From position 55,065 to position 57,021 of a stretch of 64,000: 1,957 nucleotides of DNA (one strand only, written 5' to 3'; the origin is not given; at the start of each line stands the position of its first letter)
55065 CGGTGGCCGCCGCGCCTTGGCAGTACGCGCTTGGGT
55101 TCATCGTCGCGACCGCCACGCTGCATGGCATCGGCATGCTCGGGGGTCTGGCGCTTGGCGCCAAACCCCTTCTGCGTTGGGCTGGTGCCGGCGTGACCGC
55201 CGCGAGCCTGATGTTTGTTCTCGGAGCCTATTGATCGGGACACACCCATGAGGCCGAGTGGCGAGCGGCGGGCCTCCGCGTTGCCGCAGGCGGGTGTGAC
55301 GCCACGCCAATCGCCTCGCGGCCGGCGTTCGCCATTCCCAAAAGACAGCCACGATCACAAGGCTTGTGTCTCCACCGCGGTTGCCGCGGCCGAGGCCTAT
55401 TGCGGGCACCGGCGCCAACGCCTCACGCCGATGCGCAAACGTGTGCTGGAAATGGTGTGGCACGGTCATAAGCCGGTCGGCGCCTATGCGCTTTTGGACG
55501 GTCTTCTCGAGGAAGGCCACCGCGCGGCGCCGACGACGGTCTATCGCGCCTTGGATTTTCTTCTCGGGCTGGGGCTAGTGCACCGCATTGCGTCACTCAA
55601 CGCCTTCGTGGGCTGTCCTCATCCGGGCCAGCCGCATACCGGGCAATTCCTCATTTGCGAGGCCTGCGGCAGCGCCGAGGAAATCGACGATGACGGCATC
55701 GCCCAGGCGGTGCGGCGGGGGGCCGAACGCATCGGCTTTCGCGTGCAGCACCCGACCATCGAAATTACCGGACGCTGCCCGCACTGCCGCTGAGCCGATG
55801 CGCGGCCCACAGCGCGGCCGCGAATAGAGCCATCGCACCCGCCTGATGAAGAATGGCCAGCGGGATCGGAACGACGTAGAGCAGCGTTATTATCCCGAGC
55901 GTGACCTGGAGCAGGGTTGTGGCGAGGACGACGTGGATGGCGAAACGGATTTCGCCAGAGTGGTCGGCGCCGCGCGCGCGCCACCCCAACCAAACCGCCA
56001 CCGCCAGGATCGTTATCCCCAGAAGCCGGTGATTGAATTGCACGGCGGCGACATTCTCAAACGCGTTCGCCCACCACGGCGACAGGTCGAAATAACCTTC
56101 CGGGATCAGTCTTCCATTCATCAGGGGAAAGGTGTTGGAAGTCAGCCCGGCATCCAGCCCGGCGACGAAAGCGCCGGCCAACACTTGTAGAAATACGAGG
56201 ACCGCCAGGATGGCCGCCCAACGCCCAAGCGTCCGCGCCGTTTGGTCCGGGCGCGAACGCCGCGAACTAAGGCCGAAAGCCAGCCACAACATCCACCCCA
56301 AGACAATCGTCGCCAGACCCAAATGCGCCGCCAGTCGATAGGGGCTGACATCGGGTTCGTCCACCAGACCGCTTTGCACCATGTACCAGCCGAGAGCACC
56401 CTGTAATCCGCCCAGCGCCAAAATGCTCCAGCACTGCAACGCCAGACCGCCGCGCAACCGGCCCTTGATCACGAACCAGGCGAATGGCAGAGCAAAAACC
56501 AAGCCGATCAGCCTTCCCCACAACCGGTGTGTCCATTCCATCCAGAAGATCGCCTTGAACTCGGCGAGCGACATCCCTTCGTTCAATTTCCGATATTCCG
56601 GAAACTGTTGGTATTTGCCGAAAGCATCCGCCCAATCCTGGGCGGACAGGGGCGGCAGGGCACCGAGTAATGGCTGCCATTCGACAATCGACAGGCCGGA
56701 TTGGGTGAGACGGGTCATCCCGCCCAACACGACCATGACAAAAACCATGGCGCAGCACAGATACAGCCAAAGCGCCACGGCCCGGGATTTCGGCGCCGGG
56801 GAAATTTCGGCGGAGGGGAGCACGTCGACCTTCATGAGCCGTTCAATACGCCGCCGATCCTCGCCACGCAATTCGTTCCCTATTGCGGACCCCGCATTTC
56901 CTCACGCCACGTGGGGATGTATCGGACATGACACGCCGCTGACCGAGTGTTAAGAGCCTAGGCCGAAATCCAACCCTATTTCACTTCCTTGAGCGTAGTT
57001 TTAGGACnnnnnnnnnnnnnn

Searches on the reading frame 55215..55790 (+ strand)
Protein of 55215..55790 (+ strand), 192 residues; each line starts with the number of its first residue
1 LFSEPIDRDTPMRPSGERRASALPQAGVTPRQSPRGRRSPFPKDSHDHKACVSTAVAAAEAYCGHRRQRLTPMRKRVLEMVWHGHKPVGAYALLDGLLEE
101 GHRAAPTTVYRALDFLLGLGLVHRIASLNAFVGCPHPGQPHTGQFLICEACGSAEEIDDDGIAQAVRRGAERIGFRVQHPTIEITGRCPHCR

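Call 9: search_protein_families(library=pfam, proteins=[window:55215-55790:+], max_evalue=0.001)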
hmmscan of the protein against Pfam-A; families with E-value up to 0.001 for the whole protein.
window:55215-55790:+ (192 aa): 1 family
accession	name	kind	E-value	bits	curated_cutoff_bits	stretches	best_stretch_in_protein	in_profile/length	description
PF01475.25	FUR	-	3.3e-10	40.6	23.1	1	69-184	5-120/121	Ferric uptake regulator family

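Call 30: search_protein_families(library=ncbifam, proteins=[window:55215-55790:+], max_evalue=0.01)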
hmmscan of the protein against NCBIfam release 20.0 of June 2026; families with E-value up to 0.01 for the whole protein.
window:55215-55790:+ (192 aa): 5 families
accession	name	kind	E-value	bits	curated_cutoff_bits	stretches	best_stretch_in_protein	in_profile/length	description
NF008646.0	PRK11639.1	equivalog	7.8e-32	110.3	167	1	54-191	8-146/171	zinc uptake transcriptional repressor Zur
NF051892.1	TransRegFurBacil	equivalog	3.1e-09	37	220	1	69-192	18-144/149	ferric iron uptake transcriptional regulator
NF047406.1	TransRegPerRTherm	equivalog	3.4e-06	27.3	200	1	68-192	4-126/130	manganese-dependent transcriptional regulator PerR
NF052545.1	TransRegPerRClab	equivalog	3.8e-06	27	180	1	66-192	11-135/138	transcriptional regulator PerR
NF006999.0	PRK09462.1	equivalog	1e-05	25.1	146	1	71-189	16-134/148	ferric iron uptake transcriptional regulator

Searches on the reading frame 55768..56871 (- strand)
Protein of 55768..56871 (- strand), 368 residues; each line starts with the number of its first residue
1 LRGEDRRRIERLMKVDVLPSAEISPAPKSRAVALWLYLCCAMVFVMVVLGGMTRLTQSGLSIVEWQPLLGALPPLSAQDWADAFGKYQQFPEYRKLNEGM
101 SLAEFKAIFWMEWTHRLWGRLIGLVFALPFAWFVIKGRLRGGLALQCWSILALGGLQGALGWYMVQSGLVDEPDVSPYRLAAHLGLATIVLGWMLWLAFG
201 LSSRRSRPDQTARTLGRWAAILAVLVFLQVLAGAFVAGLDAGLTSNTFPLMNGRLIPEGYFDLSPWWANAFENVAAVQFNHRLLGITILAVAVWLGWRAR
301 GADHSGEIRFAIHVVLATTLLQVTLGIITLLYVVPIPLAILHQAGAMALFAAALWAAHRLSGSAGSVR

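Call 9: search_protein_families(library=pfam, proteins=[window:55768-56871:-], max_evalue=0.001)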
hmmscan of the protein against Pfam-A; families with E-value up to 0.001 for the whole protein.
window:55768-56871:- (368 aa): 1 family
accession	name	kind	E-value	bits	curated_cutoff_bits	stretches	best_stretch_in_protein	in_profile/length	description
PF02628.20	COX15-CtaA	-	3.6e-113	378.3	29.9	1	34-353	2-321/322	Cytochrome oxidase assembly protein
